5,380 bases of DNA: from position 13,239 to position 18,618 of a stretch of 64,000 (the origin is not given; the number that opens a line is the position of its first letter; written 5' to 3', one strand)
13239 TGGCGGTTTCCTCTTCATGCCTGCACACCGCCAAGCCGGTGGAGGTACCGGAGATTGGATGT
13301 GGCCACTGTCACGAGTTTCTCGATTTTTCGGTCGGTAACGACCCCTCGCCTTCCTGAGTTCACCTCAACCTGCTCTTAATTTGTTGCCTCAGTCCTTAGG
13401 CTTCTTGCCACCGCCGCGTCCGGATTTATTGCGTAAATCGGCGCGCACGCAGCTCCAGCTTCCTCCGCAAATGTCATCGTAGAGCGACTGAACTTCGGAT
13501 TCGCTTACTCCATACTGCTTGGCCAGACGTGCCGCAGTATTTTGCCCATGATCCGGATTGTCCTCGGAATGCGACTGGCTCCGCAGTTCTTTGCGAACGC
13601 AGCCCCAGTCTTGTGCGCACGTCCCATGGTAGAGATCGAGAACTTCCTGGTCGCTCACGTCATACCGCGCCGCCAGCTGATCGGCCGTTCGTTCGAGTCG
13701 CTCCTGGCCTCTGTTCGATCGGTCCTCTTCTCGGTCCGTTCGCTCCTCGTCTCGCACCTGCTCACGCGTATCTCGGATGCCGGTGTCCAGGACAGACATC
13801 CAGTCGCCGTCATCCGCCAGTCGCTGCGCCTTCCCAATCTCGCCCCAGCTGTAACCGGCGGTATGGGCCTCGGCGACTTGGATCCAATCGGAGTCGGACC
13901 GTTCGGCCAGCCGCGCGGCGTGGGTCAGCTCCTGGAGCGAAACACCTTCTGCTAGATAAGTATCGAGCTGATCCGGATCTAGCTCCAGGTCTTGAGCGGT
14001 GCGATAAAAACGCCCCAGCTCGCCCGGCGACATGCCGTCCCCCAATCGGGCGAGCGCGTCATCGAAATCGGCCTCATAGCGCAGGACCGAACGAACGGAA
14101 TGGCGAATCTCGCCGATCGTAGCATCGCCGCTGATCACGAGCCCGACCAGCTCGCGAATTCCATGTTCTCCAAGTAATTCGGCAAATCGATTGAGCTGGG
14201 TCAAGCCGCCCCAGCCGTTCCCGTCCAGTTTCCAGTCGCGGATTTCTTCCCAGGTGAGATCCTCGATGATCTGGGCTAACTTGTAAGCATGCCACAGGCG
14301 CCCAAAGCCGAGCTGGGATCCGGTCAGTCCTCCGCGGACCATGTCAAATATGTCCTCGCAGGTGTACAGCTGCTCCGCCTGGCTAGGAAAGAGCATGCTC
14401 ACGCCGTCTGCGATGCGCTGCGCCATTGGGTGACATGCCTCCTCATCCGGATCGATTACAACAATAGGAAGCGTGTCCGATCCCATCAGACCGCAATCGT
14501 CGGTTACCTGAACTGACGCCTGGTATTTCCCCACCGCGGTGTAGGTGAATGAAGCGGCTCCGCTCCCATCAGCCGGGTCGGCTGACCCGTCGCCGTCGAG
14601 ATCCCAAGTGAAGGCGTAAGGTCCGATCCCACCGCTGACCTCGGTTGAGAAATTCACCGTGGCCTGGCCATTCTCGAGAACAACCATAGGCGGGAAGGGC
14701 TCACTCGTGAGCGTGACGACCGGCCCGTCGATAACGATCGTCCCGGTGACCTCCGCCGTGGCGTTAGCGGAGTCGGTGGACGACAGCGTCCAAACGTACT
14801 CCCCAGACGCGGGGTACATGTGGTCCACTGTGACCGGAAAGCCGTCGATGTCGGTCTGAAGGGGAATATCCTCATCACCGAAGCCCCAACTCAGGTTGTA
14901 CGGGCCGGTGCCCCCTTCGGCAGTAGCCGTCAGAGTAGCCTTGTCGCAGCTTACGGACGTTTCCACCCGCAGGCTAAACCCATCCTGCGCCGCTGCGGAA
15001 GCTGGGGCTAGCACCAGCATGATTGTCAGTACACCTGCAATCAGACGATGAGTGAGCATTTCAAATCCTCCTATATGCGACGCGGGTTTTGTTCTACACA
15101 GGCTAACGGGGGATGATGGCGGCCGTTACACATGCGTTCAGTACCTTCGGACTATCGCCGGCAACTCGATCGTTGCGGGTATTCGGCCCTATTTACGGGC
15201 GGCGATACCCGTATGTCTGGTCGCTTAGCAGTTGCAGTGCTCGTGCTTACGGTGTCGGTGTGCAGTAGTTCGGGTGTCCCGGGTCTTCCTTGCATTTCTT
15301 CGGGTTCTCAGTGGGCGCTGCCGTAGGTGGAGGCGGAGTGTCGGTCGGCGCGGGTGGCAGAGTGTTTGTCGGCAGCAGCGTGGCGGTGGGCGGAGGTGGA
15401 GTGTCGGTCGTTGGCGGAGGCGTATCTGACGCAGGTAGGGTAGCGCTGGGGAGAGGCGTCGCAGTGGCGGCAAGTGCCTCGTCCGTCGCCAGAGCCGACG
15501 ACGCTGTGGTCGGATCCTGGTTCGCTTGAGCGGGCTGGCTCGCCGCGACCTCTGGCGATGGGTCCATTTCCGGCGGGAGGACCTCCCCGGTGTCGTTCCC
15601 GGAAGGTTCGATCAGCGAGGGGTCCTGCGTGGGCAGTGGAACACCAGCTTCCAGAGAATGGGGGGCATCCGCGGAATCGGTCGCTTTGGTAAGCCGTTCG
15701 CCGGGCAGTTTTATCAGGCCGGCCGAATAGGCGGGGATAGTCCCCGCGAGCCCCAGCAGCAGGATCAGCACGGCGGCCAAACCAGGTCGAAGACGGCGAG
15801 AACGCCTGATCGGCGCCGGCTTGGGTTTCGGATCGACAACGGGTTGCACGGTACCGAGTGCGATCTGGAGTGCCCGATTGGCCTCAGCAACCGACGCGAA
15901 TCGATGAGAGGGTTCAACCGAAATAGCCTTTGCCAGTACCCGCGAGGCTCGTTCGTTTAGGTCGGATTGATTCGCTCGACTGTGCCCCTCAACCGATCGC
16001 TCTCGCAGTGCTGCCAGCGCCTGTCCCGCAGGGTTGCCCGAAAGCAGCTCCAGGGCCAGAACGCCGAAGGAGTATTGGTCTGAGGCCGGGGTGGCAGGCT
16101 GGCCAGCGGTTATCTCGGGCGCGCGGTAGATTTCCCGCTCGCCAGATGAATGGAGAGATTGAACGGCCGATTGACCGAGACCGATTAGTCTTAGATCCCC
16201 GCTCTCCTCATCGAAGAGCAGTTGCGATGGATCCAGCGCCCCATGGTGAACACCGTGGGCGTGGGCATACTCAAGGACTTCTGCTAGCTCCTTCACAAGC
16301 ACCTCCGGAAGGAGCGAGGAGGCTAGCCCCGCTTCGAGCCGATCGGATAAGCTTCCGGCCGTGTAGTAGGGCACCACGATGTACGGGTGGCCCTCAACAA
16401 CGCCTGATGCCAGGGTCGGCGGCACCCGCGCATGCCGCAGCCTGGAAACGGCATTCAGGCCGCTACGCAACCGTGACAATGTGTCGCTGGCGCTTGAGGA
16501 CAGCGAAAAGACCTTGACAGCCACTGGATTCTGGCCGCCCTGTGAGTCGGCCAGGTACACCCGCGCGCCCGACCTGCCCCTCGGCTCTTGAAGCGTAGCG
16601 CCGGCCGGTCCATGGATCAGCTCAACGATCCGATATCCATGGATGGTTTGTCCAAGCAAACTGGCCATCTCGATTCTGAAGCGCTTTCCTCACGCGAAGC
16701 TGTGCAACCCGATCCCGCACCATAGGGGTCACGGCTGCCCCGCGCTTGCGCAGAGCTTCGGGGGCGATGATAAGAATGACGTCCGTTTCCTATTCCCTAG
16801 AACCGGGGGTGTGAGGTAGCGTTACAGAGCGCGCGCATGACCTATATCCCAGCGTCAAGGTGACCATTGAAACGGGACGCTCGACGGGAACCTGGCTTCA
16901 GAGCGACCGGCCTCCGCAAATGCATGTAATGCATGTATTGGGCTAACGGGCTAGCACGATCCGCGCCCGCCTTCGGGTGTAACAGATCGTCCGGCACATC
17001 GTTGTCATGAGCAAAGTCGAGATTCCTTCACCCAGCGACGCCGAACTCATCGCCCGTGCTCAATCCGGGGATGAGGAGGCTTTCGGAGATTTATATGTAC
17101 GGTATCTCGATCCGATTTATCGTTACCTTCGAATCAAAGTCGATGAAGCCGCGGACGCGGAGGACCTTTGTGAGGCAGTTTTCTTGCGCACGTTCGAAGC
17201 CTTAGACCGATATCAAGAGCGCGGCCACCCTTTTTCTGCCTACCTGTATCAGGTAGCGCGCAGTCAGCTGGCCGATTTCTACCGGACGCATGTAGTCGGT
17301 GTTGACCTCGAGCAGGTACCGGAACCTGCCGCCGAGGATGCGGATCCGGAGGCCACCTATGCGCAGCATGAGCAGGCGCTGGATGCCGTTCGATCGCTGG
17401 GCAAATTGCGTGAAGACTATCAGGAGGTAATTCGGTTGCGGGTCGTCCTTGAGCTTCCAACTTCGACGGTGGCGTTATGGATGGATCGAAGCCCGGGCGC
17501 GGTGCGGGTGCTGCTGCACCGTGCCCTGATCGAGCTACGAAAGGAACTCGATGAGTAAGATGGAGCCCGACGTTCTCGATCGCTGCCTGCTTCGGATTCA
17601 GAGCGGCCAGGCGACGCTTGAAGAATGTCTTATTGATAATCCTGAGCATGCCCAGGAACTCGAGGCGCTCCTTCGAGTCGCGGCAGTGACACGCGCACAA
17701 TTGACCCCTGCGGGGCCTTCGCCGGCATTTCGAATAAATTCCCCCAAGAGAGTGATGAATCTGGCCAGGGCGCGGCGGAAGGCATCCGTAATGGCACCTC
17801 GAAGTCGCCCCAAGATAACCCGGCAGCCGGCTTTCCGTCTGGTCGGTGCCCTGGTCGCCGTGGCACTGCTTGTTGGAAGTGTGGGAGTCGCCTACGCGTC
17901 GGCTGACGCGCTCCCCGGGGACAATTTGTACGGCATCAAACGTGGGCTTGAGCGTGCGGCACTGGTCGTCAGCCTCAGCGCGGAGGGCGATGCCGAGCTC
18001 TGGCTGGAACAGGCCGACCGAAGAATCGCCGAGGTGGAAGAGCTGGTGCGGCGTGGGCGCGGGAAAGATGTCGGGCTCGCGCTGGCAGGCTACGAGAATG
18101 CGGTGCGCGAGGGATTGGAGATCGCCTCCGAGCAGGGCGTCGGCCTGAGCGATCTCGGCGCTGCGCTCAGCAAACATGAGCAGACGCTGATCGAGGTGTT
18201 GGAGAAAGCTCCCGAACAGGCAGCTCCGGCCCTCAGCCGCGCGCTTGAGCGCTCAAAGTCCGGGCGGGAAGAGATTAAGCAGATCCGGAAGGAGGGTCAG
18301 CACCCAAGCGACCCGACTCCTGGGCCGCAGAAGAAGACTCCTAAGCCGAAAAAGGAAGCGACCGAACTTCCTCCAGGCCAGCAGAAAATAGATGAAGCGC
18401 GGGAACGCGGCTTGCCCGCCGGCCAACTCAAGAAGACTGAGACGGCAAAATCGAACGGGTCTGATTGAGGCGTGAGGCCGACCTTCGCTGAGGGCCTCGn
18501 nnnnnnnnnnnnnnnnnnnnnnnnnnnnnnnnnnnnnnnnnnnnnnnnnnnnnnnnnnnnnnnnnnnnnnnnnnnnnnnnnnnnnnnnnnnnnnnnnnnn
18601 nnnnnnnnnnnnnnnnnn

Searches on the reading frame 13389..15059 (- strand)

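Call 8: search_protein_families(library=pfam, proteins=[window:13389-15059:-], max_evalue=0.001)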
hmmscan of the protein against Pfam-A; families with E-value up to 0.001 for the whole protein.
window:13389-15059:- (556 aa): 2 families
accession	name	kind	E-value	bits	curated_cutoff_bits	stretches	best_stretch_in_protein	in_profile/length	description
PF18911.6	PKD_4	-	3.1e-13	50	27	2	130-197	17-81/85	PKD domain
PF00801.26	PKD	-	2.5e-10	40.7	23.5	1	132-191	14-71/80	PKD domain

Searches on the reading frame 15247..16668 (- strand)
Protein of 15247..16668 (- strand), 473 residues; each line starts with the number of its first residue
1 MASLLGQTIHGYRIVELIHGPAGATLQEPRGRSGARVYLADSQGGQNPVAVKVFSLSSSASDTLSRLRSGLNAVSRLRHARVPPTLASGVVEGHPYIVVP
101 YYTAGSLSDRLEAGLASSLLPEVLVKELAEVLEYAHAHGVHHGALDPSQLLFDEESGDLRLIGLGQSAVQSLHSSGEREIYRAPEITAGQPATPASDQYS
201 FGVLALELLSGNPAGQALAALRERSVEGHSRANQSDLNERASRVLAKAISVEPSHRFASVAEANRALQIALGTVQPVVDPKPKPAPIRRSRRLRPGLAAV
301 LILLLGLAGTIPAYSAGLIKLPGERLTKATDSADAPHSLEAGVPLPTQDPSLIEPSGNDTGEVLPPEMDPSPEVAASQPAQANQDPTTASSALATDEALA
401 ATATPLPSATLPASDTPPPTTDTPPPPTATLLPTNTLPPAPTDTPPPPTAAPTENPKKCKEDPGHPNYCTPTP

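Call 8: search_protein_families(library=pfam, proteins=[window:15247-16668:-], max_evalue=0.001)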
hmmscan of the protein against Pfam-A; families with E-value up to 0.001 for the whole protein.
window:15247-16668:- (473 aa): 2 families
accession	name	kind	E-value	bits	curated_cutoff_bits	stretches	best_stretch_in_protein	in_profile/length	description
PF00069.31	Pkinase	-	8.6e-20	71.7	31.7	1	35-258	13-253/263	Protein kinase domain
PF07714.23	PK_Tyr_Ser-Thr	-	7.2e-12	45.6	23.1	1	41-256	23-248/258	Protein tyrosine and serine/threonine kinase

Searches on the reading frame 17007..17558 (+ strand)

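Call 8: search_protein_families(library=pfam, proteins=[window:17007-17558:+], max_evalue=0.001)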
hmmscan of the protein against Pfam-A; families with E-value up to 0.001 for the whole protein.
window:17007-17558:+ (183 aa): 3 families
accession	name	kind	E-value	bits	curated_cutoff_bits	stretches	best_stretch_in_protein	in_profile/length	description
PF04542.20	Sigma70_r2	-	6.6e-15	55.1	24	1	29-94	1-67/71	Sigma-70 region 2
PF08281.18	Sigma70_r4_2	-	3.6e-08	33.4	25.7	1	129-175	6-52/54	Sigma-70, region 4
PF04545.22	Sigma70_r4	-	0.00027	20.8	24.1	1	131-179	2-50/50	Sigma-70, region 4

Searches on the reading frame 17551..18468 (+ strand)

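Call 8: search_protein_families(library=pfam, proteins=[window:17551-18468:+], max_evalue=0.001)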
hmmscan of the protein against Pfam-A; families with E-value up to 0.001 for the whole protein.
window:17551-18468:+ (305 aa): 1 family
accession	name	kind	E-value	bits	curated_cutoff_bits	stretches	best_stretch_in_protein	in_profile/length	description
PF18915.5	DUF5667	-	2.6e-13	50.7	27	1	120-223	2-99/99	Domain of unknown function (DUF5667)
